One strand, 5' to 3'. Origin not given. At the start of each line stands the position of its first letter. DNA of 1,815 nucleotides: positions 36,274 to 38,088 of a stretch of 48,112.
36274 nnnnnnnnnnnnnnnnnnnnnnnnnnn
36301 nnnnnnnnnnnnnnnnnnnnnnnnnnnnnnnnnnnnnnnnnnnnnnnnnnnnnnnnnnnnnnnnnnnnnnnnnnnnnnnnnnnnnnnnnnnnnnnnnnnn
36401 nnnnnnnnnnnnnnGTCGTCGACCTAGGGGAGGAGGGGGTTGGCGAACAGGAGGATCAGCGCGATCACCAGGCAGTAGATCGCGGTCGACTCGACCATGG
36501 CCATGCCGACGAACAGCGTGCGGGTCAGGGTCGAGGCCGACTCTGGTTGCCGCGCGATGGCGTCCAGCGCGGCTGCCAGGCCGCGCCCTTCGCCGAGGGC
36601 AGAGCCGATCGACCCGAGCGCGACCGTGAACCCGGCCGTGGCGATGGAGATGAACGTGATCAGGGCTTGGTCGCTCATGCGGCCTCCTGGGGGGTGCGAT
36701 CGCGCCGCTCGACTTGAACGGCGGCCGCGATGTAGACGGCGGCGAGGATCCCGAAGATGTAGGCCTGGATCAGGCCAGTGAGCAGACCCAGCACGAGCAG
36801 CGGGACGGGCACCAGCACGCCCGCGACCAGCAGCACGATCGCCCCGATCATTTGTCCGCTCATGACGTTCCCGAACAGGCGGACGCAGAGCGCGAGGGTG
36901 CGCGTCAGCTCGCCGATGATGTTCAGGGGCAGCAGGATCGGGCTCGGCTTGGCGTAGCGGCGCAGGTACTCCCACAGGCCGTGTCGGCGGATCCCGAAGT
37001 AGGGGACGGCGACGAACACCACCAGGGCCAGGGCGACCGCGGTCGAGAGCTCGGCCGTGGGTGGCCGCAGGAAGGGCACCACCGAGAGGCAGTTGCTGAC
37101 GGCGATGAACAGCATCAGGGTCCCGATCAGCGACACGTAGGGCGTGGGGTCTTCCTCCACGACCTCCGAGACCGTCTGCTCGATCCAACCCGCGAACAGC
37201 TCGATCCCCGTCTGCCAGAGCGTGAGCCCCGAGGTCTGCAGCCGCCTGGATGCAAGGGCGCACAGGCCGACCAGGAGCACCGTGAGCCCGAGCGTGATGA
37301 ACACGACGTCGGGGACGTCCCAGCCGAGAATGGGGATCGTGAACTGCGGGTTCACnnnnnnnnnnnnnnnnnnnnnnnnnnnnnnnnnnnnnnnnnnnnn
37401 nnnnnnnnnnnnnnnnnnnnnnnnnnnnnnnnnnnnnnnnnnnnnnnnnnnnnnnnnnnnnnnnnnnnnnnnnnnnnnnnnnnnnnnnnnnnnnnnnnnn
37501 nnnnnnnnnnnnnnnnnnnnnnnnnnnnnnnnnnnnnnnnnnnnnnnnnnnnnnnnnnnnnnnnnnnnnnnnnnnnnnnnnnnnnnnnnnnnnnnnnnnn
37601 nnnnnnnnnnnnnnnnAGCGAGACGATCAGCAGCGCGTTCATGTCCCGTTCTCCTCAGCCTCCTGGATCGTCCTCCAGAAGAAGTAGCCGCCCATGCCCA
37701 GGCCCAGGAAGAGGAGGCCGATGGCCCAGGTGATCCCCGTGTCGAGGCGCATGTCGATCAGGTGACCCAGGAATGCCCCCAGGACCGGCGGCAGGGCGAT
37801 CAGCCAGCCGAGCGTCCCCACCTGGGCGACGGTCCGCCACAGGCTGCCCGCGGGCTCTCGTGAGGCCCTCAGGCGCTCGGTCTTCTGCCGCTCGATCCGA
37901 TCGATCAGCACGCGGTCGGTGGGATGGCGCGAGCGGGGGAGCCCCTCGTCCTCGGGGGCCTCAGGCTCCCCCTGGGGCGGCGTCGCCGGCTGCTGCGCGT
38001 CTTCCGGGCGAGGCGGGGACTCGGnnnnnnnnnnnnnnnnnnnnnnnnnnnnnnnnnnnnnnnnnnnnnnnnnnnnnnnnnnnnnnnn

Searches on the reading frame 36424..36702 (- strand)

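Call 70: search_protein_families(library=ncbifam, proteins=[window:36424-36702:-])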
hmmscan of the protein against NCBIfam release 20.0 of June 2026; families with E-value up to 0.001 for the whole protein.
window:36424-36702:- (92 aa): 18 families
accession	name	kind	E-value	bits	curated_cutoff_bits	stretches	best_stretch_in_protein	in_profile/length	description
NF009998.0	PRK13468.1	equivalog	1.5e-38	131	116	1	10-91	2-83/88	F0F1 ATP synthase subunit C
TIGR03322.1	alt_F1F0_F0_C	exception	3.1e-34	117.4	130.85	1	13-90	4-81/86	alternate F1F0 ATPase, F0 subunit C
NF005608.0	PRK07354.1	equivalog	1.5e-19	70.4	128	1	13-90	3-80/81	F0F1 ATP synthase subunit C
NF006295.0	PRK08482.1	equivalog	1.6e-17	63.9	135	1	8-91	21-104/105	F0F1 ATP synthase subunit C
TIGR01260.1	ATP_synt_c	equivalog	1.3e-16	60.4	43.95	1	31-87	2-58/58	ATP synthase F0 subunit C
NF009999.0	PRK13471.1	equivalog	6.1e-16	58.4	124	1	12-87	9-84/85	F0F1 ATP synthase subunit C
NF005521.0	PRK07159.1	equivalog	1.3e-14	54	122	1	22-87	36-100/101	F0F1 ATP synthase subunit C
NF005363.0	PRK06876.1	equivalog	1.4e-14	53.7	71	1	19-90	8-79/80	F0F1 ATP synthase subunit C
NF005733.0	PRK07558.1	equivalog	4.7e-14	52.3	85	1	23-87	11-74/75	F0F1 ATP synthase subunit C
NF005900.0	PRK07874.1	equivalog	1.1e-10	41.6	114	1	15-83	13-79/80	ATP synthase F0 subunit C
NF009996.0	PRK13466.1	equivalog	1.1e-09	38.3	110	1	25-84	6-65/66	F0F1 ATP synthase subunit C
NF004532.0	PRK05880.1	equivalog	2.3e-09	37.3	120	1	13-89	5-81/83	F0F1 ATP synthase subunit C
NF009997.0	PRK13467.1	equivalog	1.7e-08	34.3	98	1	25-84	6-65/66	F0F1 ATP synthase subunit C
NF009995.0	PRK13464.1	equivalog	1.5e-07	32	168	1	19-90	16-86/101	F0F1 ATP synthase subunit B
NF011483.0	PRK14893.1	equivalog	6.4e-06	26.3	188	1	10-88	2-76/162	V-type ATP synthase subunit K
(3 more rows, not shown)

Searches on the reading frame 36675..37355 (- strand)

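Call 70: search_protein_families(library=ncbifam, proteins=[window:36675-37355:-])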
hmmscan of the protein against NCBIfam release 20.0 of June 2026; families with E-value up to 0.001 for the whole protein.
window:36675-37355:- (226 aa): 14 families
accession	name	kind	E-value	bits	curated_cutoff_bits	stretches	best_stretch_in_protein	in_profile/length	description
NF004481.0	PRK05815.2-3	equivalog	4.3e-70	235.9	227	1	20-218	24-223/225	F0F1 ATP synthase subunit A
NF009955.0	PRK13421.1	equivalog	3.5e-68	229.5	302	1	14-221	19-225/231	F0F1 ATP synthase subunit A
TIGR03306.1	altF1_A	exception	2e-67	226.9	302.1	1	18-213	20-216/217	alternate F1F0 ATPase, F0 subunit A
NF009954.0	PRK13420.1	equivalog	1.2e-65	221.4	272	1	7-220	12-224/229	F0F1 ATP synthase subunit A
NF004486.0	PRK05815.3-4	equivalog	6.4e-37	127.4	272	1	5-213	15-223/224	F0F1 ATP synthase subunit A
TIGR01131.1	ATP_synt_6_or_A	equivalog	4.5e-31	108.5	102.6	1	18-212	14-226/227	F0F1 ATP synthase subunit A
NF004479.0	PRK05815.1-4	equivalog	2.7e-30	105.4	268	1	10-216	13-237/238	F0F1 ATP synthase subunit A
NF004484.0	PRK05815.3-2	equivalog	5e-29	101.7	234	1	4-211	7-222/226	F0F1 ATP synthase subunit A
NF004482.0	PRK05815.2-4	equivalog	1e-22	81.1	225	1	25-215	39-250/252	F0F1 ATP synthase subunit A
NF004485.0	PRK05815.3-3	equivalog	1.5e-19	70.5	249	1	51-174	62-191/281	F0F1 ATP synthase subunit A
NF009953.0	PRK13419.1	equivalog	3e-18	66.2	460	1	51-221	150-338/346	F0F1 ATP synthase subunit A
NF004477.0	PRK05815.1-1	equivalog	1.2e-17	64.3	280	1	99-213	140-265/268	F0F1 ATP synthase subunit A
NF004487.0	PRK05815.3-5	equivalog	6.8e-17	61.7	224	2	58-179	71-184/269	F0F1 ATP synthase subunit A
NF009952.0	PRK13417.1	equivalog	9.9e-05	21.9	531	0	140-212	264-348/352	F0F1 ATP synthase subunit A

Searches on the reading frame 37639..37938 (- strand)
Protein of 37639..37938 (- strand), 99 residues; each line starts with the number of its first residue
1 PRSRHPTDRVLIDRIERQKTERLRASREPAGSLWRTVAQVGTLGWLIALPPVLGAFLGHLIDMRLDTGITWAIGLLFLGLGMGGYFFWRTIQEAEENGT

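Call 70: search_protein_families(library=ncbifam, proteins=[window:37639-37938:-])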
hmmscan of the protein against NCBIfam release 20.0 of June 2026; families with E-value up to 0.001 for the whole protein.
window:37639-37938:- (99 aa): 1 family
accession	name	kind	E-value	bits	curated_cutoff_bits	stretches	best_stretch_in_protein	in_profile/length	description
TIGR02230.1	ATPase_gene1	hypoth_equivalog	3.4e-13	49.7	46.7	1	7-93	12-98/100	putative F0F1-ATPase subunit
